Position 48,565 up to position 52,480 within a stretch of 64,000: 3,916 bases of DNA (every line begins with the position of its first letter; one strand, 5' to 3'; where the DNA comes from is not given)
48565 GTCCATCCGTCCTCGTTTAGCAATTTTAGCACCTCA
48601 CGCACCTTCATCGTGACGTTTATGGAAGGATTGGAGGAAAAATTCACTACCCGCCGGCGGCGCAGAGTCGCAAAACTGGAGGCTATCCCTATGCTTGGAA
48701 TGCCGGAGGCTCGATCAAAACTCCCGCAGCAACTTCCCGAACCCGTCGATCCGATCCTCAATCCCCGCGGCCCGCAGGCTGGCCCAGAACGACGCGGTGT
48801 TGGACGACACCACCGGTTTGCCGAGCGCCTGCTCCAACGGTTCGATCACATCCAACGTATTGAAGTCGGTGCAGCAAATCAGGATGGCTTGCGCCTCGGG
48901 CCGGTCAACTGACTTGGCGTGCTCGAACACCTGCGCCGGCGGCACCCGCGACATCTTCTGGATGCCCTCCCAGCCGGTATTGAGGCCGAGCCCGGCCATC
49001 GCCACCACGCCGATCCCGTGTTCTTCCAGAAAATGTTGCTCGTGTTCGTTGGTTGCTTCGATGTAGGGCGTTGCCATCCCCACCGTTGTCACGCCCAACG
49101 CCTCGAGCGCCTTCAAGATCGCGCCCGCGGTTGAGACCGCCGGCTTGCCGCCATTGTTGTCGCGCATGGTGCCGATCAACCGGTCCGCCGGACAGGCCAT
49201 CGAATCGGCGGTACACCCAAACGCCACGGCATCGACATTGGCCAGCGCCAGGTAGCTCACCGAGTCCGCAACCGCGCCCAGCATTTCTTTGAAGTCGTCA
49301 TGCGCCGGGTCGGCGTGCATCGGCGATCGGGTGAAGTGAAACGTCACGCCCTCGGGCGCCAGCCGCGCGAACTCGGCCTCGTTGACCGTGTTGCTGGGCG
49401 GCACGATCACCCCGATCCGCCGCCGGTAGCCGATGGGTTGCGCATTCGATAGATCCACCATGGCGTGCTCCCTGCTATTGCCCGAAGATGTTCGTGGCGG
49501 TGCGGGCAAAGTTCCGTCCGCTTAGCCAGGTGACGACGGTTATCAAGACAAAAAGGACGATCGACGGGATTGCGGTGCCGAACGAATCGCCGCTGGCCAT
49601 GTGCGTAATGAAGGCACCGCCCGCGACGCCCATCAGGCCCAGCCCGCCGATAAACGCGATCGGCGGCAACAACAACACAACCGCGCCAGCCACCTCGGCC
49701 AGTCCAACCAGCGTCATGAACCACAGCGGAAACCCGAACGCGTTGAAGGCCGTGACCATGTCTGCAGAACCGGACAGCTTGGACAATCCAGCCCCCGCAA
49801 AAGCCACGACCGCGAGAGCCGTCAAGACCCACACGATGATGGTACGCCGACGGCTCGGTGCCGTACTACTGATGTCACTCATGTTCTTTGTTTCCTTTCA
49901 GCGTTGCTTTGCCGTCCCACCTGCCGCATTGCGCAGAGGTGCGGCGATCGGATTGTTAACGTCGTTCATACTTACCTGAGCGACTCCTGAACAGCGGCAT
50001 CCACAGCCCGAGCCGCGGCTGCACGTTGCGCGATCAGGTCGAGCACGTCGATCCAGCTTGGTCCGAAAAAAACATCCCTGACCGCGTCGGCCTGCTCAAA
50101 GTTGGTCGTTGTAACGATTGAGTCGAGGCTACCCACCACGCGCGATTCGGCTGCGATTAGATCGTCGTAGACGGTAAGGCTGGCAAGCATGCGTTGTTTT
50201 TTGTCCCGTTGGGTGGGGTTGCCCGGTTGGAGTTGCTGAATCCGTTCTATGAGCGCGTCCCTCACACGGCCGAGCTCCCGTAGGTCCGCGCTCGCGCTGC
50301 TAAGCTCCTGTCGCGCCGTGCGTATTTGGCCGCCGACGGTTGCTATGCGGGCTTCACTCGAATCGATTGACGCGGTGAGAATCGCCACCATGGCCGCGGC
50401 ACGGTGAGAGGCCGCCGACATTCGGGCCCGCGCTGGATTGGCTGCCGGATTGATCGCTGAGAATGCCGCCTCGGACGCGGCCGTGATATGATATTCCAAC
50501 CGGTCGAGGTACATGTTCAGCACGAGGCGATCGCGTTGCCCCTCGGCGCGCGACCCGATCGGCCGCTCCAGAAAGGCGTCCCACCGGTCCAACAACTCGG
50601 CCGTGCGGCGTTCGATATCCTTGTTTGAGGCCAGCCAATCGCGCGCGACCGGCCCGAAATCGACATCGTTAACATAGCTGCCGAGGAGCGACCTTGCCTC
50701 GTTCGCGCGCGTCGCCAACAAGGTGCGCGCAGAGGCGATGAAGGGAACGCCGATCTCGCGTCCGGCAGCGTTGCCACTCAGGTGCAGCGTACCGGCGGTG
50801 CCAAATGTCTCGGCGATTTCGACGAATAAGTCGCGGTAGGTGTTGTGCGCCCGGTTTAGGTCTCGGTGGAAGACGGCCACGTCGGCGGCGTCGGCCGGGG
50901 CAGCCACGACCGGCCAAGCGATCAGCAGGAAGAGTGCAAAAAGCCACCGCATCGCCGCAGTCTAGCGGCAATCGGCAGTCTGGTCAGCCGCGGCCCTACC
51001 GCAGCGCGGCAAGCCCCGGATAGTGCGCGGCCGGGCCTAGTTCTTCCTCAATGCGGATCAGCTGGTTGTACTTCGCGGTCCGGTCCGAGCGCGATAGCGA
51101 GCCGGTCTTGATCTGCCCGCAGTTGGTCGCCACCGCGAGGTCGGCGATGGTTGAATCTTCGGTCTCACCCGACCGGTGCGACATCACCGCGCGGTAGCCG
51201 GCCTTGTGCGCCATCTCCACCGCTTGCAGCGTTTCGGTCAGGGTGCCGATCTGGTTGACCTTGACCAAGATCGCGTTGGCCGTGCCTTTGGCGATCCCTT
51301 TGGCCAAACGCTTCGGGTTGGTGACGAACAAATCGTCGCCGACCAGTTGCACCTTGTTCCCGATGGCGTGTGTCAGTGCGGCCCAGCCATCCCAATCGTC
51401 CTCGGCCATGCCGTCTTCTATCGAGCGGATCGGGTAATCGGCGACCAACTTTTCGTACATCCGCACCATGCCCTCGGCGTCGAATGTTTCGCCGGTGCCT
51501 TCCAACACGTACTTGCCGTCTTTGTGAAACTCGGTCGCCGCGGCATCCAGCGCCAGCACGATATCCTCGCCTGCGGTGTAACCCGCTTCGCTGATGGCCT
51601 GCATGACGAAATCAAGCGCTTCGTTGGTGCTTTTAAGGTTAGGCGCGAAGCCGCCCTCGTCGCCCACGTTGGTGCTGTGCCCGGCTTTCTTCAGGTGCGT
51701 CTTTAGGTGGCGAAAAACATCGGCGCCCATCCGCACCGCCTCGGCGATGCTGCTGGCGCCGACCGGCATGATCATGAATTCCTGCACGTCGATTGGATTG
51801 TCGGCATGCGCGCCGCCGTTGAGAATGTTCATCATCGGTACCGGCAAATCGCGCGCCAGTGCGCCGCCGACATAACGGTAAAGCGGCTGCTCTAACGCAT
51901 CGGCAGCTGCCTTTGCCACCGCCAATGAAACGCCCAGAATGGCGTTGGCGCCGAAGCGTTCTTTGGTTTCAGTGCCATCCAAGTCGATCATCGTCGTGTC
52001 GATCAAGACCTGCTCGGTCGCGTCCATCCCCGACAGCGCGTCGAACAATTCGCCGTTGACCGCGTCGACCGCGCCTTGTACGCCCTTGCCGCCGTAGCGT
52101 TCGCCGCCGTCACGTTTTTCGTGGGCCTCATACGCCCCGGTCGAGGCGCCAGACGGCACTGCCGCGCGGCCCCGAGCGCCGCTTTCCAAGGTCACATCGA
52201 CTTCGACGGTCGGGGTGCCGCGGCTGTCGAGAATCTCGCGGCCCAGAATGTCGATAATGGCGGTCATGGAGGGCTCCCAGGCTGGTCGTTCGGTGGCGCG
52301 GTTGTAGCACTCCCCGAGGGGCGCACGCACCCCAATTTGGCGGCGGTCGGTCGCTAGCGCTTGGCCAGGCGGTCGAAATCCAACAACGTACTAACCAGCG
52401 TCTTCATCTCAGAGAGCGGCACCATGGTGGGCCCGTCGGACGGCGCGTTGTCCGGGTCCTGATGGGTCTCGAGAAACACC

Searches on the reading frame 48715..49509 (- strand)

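Call 47: search_protein_families(library=pfam, proteins=[window:48715-49509:-], max_evalue=0.00001)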
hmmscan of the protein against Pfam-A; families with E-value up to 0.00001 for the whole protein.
window:48715-49509:- (264 aa): 2 families
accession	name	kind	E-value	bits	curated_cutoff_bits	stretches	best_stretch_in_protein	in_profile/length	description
PF17645.6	Amdase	-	1.9e-30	106.7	25.9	1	32-261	1-228/228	Arylmalonate decarboxylase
PF01177.27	Asp_Glu_race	-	3.2e-10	40.6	31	1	48-242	22-209/211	Asp/Glu/Hydantoin racemase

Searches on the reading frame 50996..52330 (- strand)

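Call 47: search_protein_families(library=pfam, proteins=[window:50996-52330:-], max_evalue=0.00001)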
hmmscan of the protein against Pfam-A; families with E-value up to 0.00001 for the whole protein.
window:50996-52330:- (444 aa): 3 families
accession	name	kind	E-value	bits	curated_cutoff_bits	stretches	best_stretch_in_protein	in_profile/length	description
PF00113.28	Enolase_C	-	6.8e-131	436.4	21.5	1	162-441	4-291/296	Enolase, C-terminal TIM barrel domain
PF03952.21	Enolase_N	-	8.2e-55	185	35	1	25-154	1-131/131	Enolase, N-terminal domain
PF13378.12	MR_MLE_C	-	1e-09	38.9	29.4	1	253-413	26-180/219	Enolase C-terminal domain-like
